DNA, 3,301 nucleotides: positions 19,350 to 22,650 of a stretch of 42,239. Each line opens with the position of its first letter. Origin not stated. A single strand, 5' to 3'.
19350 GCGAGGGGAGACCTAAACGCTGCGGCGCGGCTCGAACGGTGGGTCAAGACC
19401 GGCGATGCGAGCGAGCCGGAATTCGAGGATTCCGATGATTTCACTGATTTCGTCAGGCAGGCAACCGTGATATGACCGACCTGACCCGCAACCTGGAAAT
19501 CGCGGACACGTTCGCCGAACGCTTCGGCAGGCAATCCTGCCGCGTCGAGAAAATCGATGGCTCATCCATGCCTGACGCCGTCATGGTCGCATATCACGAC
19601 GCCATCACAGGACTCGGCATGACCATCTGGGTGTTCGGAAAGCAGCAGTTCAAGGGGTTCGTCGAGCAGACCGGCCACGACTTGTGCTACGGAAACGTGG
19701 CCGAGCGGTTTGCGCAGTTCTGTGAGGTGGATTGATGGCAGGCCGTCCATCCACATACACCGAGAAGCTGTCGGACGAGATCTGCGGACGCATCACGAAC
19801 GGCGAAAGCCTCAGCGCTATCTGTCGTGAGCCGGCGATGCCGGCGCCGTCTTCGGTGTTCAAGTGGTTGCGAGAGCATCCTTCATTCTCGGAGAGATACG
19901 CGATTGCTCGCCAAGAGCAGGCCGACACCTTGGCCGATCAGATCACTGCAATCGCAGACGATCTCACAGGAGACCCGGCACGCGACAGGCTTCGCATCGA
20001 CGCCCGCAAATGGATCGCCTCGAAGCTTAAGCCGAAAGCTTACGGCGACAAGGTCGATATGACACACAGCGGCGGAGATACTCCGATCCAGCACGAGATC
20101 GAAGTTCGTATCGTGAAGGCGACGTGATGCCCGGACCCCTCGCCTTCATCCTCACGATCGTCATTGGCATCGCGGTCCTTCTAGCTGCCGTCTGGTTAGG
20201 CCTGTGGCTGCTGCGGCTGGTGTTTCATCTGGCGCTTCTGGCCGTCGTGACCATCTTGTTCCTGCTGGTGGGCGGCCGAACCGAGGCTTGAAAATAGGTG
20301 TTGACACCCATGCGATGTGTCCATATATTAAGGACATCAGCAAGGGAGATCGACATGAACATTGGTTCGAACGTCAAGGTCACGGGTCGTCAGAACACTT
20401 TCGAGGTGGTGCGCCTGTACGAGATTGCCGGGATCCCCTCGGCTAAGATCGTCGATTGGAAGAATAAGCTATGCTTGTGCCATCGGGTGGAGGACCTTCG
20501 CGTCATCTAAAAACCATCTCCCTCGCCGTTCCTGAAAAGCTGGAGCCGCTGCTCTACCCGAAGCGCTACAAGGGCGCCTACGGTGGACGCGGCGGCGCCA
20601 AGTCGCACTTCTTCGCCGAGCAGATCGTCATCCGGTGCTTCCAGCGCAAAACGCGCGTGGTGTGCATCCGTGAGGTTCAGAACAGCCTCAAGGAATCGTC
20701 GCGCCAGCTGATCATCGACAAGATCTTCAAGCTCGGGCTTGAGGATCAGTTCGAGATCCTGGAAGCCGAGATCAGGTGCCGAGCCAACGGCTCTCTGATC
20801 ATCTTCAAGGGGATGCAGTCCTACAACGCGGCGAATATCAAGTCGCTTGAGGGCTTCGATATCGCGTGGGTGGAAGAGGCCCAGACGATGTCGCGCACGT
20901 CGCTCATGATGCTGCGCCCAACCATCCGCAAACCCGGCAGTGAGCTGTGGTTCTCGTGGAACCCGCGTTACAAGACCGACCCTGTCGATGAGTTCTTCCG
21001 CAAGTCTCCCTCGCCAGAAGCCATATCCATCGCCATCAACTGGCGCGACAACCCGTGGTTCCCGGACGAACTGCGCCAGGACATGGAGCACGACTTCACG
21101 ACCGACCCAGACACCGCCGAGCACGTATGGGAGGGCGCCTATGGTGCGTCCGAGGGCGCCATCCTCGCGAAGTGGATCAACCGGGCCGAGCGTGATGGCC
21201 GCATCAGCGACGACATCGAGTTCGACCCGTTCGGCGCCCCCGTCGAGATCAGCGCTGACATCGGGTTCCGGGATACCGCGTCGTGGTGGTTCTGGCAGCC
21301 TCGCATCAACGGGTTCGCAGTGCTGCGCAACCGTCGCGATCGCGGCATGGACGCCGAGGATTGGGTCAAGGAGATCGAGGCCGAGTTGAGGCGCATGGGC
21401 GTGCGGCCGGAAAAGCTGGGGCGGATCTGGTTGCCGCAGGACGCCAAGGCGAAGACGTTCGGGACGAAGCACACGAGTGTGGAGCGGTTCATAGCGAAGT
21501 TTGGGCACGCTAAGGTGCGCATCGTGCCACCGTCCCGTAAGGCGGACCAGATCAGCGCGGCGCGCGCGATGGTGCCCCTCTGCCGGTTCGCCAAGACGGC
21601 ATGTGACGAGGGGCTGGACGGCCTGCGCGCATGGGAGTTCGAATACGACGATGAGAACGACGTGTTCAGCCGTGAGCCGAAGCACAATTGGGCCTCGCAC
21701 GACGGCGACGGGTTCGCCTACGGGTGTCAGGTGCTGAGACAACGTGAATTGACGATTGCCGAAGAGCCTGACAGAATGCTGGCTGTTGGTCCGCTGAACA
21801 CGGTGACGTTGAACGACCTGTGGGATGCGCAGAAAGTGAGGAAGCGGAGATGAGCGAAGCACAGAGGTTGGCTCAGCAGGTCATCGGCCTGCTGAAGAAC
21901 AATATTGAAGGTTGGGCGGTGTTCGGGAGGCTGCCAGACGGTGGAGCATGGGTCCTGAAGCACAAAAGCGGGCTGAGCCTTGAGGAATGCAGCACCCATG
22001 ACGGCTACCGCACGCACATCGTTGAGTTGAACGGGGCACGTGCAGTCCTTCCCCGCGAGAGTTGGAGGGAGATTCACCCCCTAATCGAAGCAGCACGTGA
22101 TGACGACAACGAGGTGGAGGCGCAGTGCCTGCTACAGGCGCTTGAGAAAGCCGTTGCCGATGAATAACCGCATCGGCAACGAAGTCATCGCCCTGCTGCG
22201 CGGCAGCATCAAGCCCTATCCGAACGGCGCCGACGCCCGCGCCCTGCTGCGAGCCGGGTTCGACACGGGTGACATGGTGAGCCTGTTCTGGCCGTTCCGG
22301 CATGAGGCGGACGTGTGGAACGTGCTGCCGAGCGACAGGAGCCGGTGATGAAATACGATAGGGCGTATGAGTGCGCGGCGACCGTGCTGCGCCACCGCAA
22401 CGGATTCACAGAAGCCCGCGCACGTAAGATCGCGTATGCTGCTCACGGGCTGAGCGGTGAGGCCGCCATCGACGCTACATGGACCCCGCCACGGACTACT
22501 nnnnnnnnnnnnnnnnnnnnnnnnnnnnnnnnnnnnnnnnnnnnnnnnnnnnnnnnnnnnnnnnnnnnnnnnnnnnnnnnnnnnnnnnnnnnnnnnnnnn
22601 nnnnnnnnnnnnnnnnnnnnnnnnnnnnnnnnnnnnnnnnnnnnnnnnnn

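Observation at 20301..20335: The ~25-kb packaging, structural and lysis operon starts at a consensus sigma70 promoter carrying the same operator as the early promoters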

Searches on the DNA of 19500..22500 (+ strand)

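Call 6: search_dna_similar(query=window:19500-22500:+, collection=phages, mode=near)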
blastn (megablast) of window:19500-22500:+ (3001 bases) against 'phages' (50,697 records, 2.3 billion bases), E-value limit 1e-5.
No match.
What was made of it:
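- Tried and rejected: Megablast against phages found nothing (call 6).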
